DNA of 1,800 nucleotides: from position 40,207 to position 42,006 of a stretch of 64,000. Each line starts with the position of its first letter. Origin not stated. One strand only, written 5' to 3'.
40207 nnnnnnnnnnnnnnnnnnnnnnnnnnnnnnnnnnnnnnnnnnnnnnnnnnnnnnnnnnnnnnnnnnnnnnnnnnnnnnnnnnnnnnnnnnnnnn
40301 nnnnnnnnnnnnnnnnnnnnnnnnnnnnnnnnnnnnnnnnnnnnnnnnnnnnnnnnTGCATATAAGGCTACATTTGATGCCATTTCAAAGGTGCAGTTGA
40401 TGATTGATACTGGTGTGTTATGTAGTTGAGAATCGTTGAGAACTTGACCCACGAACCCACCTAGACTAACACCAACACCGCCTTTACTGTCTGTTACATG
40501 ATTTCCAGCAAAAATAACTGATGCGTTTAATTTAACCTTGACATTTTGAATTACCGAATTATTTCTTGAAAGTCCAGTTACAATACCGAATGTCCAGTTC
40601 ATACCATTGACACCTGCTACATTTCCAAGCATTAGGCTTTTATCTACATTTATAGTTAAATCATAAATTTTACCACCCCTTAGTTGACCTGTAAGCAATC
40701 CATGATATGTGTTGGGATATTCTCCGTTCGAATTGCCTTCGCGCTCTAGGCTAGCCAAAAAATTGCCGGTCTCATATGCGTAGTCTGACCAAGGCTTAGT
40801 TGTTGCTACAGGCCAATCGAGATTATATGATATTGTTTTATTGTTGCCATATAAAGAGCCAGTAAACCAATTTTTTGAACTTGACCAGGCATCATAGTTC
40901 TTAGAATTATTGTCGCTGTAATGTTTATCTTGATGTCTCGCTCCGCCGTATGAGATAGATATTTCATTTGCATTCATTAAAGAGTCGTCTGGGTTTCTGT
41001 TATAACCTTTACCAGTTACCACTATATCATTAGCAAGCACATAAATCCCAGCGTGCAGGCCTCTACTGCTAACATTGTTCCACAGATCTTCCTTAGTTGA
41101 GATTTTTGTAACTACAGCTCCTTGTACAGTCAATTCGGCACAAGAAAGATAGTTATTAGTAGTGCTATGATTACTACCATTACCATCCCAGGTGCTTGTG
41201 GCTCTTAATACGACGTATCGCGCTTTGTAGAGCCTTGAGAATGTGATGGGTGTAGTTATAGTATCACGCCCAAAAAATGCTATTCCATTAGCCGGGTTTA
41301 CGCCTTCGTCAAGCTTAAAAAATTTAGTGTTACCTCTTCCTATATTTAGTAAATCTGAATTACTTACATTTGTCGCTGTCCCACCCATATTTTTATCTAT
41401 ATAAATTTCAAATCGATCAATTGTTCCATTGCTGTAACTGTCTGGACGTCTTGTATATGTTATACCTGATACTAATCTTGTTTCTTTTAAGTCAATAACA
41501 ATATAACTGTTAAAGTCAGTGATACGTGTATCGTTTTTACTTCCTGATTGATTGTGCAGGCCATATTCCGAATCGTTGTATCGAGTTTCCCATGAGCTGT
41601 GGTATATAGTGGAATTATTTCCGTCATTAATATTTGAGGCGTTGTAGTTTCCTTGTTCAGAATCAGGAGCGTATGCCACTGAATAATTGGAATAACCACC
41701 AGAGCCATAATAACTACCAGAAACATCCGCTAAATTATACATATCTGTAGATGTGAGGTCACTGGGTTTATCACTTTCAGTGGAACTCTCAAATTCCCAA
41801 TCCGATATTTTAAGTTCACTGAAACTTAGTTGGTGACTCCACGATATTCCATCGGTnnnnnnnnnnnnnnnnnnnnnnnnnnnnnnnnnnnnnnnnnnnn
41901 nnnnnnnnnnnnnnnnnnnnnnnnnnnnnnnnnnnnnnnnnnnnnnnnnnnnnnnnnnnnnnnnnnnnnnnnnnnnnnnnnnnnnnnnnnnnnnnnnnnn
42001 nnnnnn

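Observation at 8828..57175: Giant-adhesin island: three genes of 10.6, 14.2 and 12.4 kb make up 58% of the window with no recognisable secretion or anchoring machinery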

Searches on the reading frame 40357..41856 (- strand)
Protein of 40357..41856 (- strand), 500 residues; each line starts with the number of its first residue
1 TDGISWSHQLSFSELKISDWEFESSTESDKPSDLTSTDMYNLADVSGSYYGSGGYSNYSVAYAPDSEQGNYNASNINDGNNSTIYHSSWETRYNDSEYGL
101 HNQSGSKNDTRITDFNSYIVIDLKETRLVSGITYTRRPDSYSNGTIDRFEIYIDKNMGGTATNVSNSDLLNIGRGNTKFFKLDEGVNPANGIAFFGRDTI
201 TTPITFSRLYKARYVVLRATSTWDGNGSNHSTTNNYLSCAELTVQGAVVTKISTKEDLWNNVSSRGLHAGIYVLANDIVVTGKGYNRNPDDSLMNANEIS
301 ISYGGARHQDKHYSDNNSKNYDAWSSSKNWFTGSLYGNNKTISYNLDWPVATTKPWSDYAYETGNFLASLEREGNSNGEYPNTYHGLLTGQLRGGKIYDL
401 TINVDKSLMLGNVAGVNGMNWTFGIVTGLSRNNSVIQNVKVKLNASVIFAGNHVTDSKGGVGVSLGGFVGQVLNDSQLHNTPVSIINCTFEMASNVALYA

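Call 82: search_protein_families(library=pfam, proteins=[window:40357-41856:-], max_evalue=0.1)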
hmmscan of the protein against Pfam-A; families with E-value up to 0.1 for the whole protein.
window:40357-41856:- (500 aa): 1 family
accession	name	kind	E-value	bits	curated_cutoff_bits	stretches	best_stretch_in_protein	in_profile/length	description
PF00754.31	F5_F8_type_C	-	5.9e-06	26.9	28.2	1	66-226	6-118/127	F5/8 type C domain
